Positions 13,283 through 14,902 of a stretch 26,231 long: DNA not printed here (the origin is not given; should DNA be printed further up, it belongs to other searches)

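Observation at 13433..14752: Stand-alone IscS/NifS-type cysteine desulfurase with an N-terminal extension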

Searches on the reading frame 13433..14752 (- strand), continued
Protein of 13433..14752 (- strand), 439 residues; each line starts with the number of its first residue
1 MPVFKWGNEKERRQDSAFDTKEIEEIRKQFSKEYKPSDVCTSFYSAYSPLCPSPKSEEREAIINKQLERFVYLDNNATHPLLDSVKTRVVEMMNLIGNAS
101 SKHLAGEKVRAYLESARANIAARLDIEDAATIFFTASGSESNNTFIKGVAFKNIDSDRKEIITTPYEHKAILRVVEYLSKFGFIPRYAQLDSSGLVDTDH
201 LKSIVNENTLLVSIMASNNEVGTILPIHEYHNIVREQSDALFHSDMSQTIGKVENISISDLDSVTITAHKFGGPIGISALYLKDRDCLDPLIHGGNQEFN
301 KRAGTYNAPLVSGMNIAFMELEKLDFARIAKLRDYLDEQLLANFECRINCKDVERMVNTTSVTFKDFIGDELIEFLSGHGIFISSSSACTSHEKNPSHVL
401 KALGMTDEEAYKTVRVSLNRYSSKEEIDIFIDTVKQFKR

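Call 15: find_homologous_proteins(query=window:13433-14752:-, max_evalue=1e-30)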
Query window:13433-14752:- (439 aa): 7345 proteins with E <= 1e-30 among 8000 candidates; the best 120 are listed.
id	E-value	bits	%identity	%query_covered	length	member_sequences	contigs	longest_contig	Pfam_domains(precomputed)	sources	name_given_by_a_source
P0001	2.5e-213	727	100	75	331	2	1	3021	PF00266.26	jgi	jgi:cysteine desulfurase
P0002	1.3e-201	688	69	99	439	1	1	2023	PF00266.26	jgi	-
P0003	1.5e-172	593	61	95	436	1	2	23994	PF00266.26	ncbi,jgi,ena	-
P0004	1.9e-155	536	58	99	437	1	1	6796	PF00266.26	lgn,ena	-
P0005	4.7e-138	479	53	100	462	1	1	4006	PF00266.26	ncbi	-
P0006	7.4e-131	455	52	89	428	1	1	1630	PF00266.26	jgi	jgi:cysteine desulfurase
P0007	1.4e-123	431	51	89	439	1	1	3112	PF00266.26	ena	-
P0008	2.7e-122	427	51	91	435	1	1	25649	PF00266.26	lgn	-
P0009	5.1e-119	416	47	98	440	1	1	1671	PF00266.26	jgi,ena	-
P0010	6.1e-118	413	47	99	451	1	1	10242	PF00266.26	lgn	-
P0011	4.2e-114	400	46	99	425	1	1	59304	PF00266.26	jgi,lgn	jgi:cysteine desulfurase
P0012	1.1e-111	392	48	91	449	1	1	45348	PF00266.26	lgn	-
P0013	4.7e-111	390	45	89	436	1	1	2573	PF00266.26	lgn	-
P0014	4.0e-92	328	42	91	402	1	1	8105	PF00266.26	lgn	-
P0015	7.7e-87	310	43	88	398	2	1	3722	PF00266.26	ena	-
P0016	4.2e-86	308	40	98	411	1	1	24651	PF00266.26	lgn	-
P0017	2.0e-84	302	39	98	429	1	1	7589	PF00266.26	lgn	-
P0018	3.6e-73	265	41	83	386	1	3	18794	PF00282.26,PF00155.28,PF00266.26,PF01212.28,PF01053.27,PF01041.24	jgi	jgi:cysteine desulfurase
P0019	5.7e-73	265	41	83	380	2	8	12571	PF00282.26,PF00155.28,PF00266.26,PF01212.28,PF01053.27,PF01041.24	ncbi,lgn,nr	ncbi:MAG: cysteine desulfurase [Fusobacteriaceae bacterium]|nr:cysteine desulfurase [Fusobacteriacea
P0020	7.7e-73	264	42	85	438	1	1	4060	PF00266.26,PF01212.28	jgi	jgi:cysteine desulfurase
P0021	1.3e-72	263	41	85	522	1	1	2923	PF00266.26,PF01568.28,PF01212.28,PF01041.24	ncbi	ncbi:MAG: IscS subfamily cysteine desulfurase, partial [Dehalococcoidia bacterium]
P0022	4.2e-72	262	41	85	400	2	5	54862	PF00266.26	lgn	-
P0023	1.5e-71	260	43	83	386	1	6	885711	PF00266.26,PF01212.28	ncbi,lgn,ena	-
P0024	2.2e-71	259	43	83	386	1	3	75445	PF00266.26,PF01212.28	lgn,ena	-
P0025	2.5e-71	259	41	83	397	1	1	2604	PF00266.26,PF01212.28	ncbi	-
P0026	1.3e-70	257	38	83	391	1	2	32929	PF00266.26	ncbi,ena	-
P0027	1.4e-70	257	41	84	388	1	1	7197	PF00266.26,PF01212.28,PF01041.24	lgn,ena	-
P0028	1.4e-70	257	41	82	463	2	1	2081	PF00266.26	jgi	jgi:cysteine desulfurase NifS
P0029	2.4e-70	256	39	84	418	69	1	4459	PF00266.26,PF01212.28,PF01041.24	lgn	-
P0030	5.3e-70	255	40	85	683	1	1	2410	PF00266.26,PF01568.28,PF01212.28,PF01041.24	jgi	-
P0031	1.0e-69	254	40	82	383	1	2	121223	PF00155.28,PF00266.26,PF01212.28,PF01053.27,PF01041.24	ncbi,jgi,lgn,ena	-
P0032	1.1e-69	254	40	85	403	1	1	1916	PF00266.26,PF01041.24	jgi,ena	-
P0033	1.4e-69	253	41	84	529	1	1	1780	PF00266.26,PF01568.28,PF01212.28,PF01041.24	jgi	-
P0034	1.6e-69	253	40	83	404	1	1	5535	PF00266.26,PF01041.24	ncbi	-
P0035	1.6e-69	253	42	83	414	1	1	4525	PF00266.26,PF01212.28,PF01041.24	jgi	jgi:cysteine desulfurase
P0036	1.6e-69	253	39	84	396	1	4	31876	PF00155.28,PF00266.26,PF01212.28,PF01041.24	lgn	-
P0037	1.7e-69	253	39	83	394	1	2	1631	PF00266.26,PF01212.28,PF01053.27,PF01041.24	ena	-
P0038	1.7e-69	253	39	84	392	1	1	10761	PF00266.26,PF01212.28,PF01041.24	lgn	-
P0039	2.0e-69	253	41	83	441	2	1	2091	PF00266.26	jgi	jgi:cysteine desulfurase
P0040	2.3e-69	253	39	84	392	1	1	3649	PF00266.26,PF01212.28,PF01041.24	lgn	-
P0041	2.7e-69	252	40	83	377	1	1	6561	PF00266.26,PF01212.28,PF01041.24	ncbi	-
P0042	3.3e-69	252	39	84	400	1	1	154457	PF00266.26,PF01212.28,PF01053.27,PF01041.24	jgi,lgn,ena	-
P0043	3.7e-69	252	39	84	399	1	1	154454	PF00266.26,PF01212.28,PF01053.27,PF01041.24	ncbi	ncbi:MAG: cysteine desulfurase NifS [Elusimicrobiota bacterium]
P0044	3.8e-69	252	39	86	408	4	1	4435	PF00266.26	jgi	jgi:cysteine desulfurase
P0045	3.9e-69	252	40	84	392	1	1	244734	PF00266.26,PF01212.28,PF01041.24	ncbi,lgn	-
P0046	4.1e-69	252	38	85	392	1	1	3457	PF00266.26,PF01041.24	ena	-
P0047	4.2e-69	252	39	83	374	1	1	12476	PF00266.26,PF01212.28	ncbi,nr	ncbi:aminotransferase class V-fold PLP-dependent enzyme [archaeon]|nr:aminotransferase class V-fold 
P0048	5.1e-69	252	40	85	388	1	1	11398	PF00266.26,PF01212.28,PF01041.24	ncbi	-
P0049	5.6e-69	251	41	84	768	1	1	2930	PF00384.28,PF00266.26,PF01568.28,PF01212.28,PF01041.24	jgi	-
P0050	6.6e-69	251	38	84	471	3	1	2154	PF00266.26,PF01212.28,PF01041.24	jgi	-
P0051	7.6e-69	251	40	84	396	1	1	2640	PF00155.28,PF00266.26,PF01212.28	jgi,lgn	-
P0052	7.9e-69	251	39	84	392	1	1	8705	PF00266.26,PF01212.28,PF01041.24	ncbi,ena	-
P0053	8.2e-69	251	42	85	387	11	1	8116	PF00266.26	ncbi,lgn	ncbi:MAG: cysteine desulfurase NifS [candidate division WOR-3 bacterium]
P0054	1.0e-68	251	39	85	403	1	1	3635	PF00266.26,PF01041.24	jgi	jgi:cysteine desulfurase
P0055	1.1e-68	250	40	84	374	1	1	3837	PF00266.26,PF01212.28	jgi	jgi:cysteine desulfurase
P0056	1.5e-68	250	39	84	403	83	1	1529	PF00266.26,PF01212.28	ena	-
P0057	1.6e-68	250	43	84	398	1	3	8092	PF00266.26,PF01212.28,PF01041.24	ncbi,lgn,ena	-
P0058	2.0e-68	250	40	83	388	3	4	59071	PF00266.26,PF01212.28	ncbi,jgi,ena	-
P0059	2.1e-68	250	39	85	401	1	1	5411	PF00266.26,PF01212.28,PF01041.24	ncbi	ncbi:cysteine desulfurase NifS [candidate division KSB1 bacterium]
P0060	2.4e-68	249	40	82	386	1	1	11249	PF00266.26,PF01041.24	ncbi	-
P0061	2.5e-68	249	40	80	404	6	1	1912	PF00155.28,PF00266.26,PF01212.28,PF01041.24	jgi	jgi:cysteine desulfurase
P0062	2.5e-68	249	40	83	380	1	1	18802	PF00266.26,PF01212.28,PF01041.24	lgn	-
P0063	2.6e-68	249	38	84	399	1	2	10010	PF00266.26,PF01212.28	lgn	-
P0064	2.6e-68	249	38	84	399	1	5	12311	PF00266.26,PF01212.28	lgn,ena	-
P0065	3.0e-68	249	37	85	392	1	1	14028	PF00266.26,PF01041.24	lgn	-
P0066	3.0e-68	249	39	84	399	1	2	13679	PF00266.26,PF01212.28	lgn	-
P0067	3.6e-68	249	40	84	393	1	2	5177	PF00282.26,PF00266.26,PF01212.28,PF01041.24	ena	-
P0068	4.3e-68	249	39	84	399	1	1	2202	PF00266.26,PF01212.28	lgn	-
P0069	4.4e-68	249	39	84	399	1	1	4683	PF00266.26,PF01212.28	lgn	-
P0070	4.5e-68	248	40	84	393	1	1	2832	PF00282.26,PF00266.26,PF01212.28,PF01041.24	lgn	-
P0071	4.8e-68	248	40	85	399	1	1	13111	PF00266.26,PF01212.28,PF01041.24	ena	-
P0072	4.8e-68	248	39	83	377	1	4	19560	PF00155.28,PF00266.26,PF01212.28,PF01041.24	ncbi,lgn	-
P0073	5.3e-68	248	39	83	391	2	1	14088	PF00266.26,PF01212.28,PF01041.24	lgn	-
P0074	5.4e-68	248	42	82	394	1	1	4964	PF00266.26,PF01212.28,PF01053.27,PF01041.24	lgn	-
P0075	5.4e-68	248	38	85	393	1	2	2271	PF00266.26,PF01212.28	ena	-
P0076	5.8e-68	248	39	84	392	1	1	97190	PF00266.26,PF01212.28,PF01041.24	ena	-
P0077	7.9e-68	248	39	84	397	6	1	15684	PF00266.26,PF01212.28,PF01041.24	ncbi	-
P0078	8.2e-68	248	38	85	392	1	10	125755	PF00266.26,PF01041.24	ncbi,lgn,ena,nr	ncbi:MAG: cysteine desulfurase NifS [Clostridia bacterium]|nr:cysteine desulfurase NifS [Clostridia 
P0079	8.3e-68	248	40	85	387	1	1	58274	PF00266.26,PF01212.28,PF01041.24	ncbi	-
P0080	8.8e-68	248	39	85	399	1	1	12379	PF00266.26,PF01212.28,PF01041.24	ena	-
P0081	9.3e-68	247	39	85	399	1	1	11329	PF00266.26,PF01212.28,PF01041.24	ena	-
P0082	1.1e-67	247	40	84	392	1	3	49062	PF00266.26,PF01212.28,PF01041.24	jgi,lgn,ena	-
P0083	1.1e-67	247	41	84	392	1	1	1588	PF00266.26,PF01212.28,PF01041.24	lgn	-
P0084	1.1e-67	247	39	83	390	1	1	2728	PF00266.26,PF01212.28,PF01041.24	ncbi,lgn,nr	ncbi:MAG: cysteine desulfurase NifS [Eubacteriaceae bacterium]|nr:cysteine desulfurase NifS [Eubacte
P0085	1.2e-67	247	40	82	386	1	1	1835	PF00266.26,PF01212.28,PF01041.24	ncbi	-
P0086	1.2e-67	247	37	85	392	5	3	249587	PF00266.26,PF01212.28,PF01041.24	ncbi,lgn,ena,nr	ncbi:MAG: cysteine desulfurase NifS [Clostridia bacterium]|nr:cysteine desulfurase NifS [Clostridia 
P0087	1.2e-67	247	39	80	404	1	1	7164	PF00266.26,PF01041.24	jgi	jgi:cysteine desulfurase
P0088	1.3e-67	247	41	82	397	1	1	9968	PF00266.26,PF01212.28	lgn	-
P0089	1.3e-67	247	39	84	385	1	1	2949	PF00155.28,PF00266.26,PF01212.28,PF01041.24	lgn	-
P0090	1.3e-67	247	41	82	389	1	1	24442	PF00266.26,PF01212.28,PF01041.24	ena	-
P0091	1.3e-67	247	39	84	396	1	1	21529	PF00266.26,PF01212.28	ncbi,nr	ncbi:MAG: cysteine desulfurase NifS [Elusimicrobia bacterium]|nr:cysteine desulfurase NifS [Elusimic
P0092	1.4e-67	247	40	84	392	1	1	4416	PF00266.26,PF01212.28,PF01041.24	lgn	-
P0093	1.4e-67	247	38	83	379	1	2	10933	PF00266.26,PF01212.28,PF01041.24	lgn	-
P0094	1.4e-67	247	41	85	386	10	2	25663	PF00266.26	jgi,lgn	jgi:cysteine desulfurase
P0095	1.4e-67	247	41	83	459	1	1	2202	PF00266.26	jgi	jgi:cysteine desulfurase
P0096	1.8e-67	246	38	88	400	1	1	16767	PF00266.26,PF01212.28,PF01053.27,PF01041.24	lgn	-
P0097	1.8e-67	246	38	83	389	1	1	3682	PF00155.28,PF00266.26,PF01212.28,PF01053.27,PF01041.24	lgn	-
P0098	1.9e-67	246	39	83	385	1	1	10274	PF00266.26,PF01212.28,PF01053.27,PF01041.24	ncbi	-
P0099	2.2e-67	246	39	85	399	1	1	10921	PF00266.26,PF01212.28,PF01041.24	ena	-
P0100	2.2e-67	246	42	83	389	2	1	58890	PF00266.26,PF01212.28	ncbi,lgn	-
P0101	2.4e-67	246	40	82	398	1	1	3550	PF00266.26,PF01212.28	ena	-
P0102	2.4e-67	246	40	82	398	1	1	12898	PF00266.26,PF01212.28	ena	-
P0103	2.5e-67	246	37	85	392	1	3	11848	PF00266.26,PF01212.28,PF01041.24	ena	-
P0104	2.6e-67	246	39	82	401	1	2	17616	PF00266.26,PF01212.28,PF01041.24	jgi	jgi:cysteine desulfurase NifS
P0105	2.7e-67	246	39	84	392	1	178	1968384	PF00266.26,PF01212.28,PF01041.24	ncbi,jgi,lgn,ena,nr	ncbi:MAG: cysteine desulfurase NifS [Tissierellaceae bacterium]|jgi:cysteine desulfurase|nr:cysteine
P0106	3.0e-67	246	39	84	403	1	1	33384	PF00266.26,PF01212.28,PF01041.24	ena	-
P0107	3.0e-67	246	40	85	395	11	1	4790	PF00266.26,PF01212.28,PF01041.24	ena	-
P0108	3.2e-67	246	42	84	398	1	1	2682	PF00266.26,PF01212.28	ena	-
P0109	3.2e-67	246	39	88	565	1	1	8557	PF00266.26,PF01568.28,PF01212.28,PF01053.27,PF01041.24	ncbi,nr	ncbi:MAG: IscS subfamily cysteine desulfurase, partial [Candidatus Aminicenantes bacterium]|nr:IscS 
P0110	3.3e-67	246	40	82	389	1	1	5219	PF00266.26,PF01212.28,PF01041.24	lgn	-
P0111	3.4e-67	246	39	84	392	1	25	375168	PF00266.26,PF01212.28,PF01041.24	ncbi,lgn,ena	ncbi:MAG: cysteine desulfurase NifS [Tissierellaceae bacterium]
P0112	3.5e-67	246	38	85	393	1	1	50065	PF00266.26,PF01212.28,PF01041.24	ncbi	-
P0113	3.6e-67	245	39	82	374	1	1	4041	PF00266.26,PF01212.28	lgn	-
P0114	3.9e-67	245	40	82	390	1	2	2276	PF00155.28,PF00266.26,PF01212.28,PF01041.24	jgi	jgi:cysteine desulfurase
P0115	3.9e-67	245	40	84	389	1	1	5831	PF00266.26,PF01212.28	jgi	-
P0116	4.1e-67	245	41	82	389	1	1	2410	PF00266.26,PF01212.28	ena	-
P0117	4.2e-67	245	40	82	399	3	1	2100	PF00266.26,PF01212.28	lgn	-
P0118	4.5e-67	245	42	84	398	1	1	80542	PF00266.26,PF01212.28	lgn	-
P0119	4.6e-67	245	40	82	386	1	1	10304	PF00266.26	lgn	-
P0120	4.7e-67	245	39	84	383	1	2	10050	PF00155.28,PF00266.26,PF01212.28,PF01041.24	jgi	-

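Call 18: find_encoding_contigs(protein=P0011, flank=10000, max_places=2)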
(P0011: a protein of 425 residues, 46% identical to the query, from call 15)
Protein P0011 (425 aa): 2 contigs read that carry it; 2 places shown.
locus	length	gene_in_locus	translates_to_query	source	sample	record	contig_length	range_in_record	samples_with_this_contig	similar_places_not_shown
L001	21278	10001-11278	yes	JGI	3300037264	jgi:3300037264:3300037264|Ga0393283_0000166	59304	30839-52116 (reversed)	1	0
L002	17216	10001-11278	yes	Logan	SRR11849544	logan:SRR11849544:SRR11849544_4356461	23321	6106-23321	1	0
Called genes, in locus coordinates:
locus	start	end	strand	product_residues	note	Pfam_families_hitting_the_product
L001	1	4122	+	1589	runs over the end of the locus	PF09684:Tail_P2_I (weak)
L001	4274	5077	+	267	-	-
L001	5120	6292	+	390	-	-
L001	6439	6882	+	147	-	PF00692:dUTPase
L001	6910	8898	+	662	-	PF17975:RNR_Alpha, PF21995:RNR-II_ins_dom, PF02867:Ribonuc_red_lgC (faint)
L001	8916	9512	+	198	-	-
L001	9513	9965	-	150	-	-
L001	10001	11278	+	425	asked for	PF00266:Aminotran_5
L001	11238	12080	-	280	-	-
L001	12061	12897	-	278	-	-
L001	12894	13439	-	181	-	-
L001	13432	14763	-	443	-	-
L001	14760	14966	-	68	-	-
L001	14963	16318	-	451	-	PF04055:Radical_SAM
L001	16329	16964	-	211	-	-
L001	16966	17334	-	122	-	-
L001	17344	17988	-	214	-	-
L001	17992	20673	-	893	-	-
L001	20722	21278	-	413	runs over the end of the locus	-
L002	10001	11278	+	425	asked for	PF00266:Aminotran_5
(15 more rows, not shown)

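Call 19: find_encoding_contigs(protein=P0012, flank=10000, max_places=2)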
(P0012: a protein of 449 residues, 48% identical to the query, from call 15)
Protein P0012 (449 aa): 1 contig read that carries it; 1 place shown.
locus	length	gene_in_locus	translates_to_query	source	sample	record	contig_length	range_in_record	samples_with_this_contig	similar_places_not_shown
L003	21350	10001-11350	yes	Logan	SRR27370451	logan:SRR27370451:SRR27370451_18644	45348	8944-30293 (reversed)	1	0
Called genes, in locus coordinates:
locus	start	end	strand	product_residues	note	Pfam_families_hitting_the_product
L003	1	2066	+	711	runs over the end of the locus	-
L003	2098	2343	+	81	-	-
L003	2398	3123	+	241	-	-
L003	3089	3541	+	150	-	PF00782:DSPc (faint)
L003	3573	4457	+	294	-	PF01467:CTP_transf_like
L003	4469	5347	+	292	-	PF01170:UPF0020 (faint), PF01555:N6_N4_Mtase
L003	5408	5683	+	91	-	-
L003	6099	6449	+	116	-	-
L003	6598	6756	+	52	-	-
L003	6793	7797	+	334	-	PF09414:RNA_ligase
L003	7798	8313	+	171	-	-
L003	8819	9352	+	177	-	PF04308:RNaseH_like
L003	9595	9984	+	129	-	-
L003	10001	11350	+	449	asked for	PF00266:Aminotran_5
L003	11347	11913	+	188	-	-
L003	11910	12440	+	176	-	-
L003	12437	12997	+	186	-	-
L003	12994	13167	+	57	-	-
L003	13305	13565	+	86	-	PF00166:Cpn10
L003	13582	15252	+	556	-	PF00118:Cpn60_TCP1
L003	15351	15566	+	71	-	-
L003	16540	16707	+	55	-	-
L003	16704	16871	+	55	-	-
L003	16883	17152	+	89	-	-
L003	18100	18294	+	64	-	-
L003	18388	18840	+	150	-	-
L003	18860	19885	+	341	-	PF21189:PHA02142, PF09414:RNA_ligase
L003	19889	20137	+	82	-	-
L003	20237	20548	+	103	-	-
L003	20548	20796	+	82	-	PF13223:DUF4031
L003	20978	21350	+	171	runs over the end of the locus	-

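Call 20: find_encoding_contigs(protein=P0003, flank=10000, max_places=2)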
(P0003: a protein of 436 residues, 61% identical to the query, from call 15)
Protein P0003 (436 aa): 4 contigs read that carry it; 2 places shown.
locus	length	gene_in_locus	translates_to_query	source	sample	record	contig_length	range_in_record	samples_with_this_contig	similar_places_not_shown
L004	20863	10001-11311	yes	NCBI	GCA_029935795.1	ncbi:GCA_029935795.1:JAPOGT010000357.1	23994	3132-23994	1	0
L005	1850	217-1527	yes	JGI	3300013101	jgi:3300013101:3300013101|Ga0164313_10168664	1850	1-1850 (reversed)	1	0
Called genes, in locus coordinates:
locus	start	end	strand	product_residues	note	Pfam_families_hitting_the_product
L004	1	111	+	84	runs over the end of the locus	-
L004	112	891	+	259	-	PF04446:Thg1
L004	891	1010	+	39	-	-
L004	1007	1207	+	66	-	-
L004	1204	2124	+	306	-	PF04055:Radical_SAM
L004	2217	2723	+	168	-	-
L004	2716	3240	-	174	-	-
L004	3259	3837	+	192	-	PF06941:NT5C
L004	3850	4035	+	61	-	-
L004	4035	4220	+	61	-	-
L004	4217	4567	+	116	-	-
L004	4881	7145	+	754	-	PF00317:Ribonuc_red_lgN, PF02867:Ribonuc_red_lgC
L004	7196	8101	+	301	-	-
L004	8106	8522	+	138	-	-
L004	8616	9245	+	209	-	PF01844:HNH, PF13395:HNH_4 (weak), PF14279:HNH_5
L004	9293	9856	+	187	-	PF07460:NUMOD3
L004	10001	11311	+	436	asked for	PF00266:Aminotran_5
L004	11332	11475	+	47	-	-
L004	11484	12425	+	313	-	PF04055:Radical_SAM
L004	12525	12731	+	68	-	PF16919:PknG_rubred (weak)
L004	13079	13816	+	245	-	PF00149:Metallophos (weak)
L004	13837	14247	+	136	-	-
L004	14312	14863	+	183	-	-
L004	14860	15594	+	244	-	PF01223:Endonuclease_NS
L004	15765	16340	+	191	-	-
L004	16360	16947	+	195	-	PF00857:Isochorismatase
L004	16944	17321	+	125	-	-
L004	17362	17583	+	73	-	PF17253:DUF5320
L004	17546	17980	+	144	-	-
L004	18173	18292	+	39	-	-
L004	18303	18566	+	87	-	-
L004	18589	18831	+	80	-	-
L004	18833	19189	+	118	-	PF00085:Thioredoxin, PF13098:Thioredoxin_2, PF00578:AhpC-TSA (faint), PF13905:Thioredoxin_8 (faint)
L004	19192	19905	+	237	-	-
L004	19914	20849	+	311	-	PF01368:DHH (weak), PF02272:DHHA1 (weak)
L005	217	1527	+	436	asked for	PF00266:Aminotran_5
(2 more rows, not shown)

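Call 21: find_encoding_contigs(protein=P0008, flank=10000, max_places=1)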
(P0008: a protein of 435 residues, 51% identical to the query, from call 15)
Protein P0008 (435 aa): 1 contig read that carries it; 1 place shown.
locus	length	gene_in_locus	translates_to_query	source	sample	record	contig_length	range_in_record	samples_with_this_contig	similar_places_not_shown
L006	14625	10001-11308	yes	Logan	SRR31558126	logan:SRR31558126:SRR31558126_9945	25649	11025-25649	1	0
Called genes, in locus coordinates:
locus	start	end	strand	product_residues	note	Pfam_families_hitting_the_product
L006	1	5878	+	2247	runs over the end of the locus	-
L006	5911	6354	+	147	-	-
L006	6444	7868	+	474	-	PF04055:Radical_SAM (weak), PF13353:Fer4_12 (weak)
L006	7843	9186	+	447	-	-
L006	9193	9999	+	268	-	-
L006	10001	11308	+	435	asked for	PF00266:Aminotran_5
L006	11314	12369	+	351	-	-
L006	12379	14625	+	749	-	?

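Call 22: find_encoding_contigs(protein=P0016, flank=10000, max_places=1)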
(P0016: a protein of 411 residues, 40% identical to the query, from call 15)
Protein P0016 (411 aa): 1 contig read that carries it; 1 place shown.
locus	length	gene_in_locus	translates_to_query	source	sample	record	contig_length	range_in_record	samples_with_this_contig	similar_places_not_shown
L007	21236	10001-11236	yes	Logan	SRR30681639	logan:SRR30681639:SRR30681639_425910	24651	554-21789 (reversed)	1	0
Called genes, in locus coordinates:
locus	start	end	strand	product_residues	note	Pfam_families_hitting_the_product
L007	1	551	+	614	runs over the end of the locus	-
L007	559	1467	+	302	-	PF00535:Glycos_transf_2, PF10111:Glyco_tranf_2_2 (faint)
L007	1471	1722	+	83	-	-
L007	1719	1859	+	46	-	-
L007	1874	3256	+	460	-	-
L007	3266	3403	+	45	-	-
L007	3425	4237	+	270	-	-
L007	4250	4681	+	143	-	PF07291:MauE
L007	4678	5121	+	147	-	-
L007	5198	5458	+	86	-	-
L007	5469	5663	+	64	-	-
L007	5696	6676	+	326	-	PF22083:I-HmuI_NUMOD-like (weak)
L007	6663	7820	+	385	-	-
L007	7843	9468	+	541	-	PF05876:GpA_ATPase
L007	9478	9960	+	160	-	PF13392:HNH_3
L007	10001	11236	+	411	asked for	PF00266:Aminotran_5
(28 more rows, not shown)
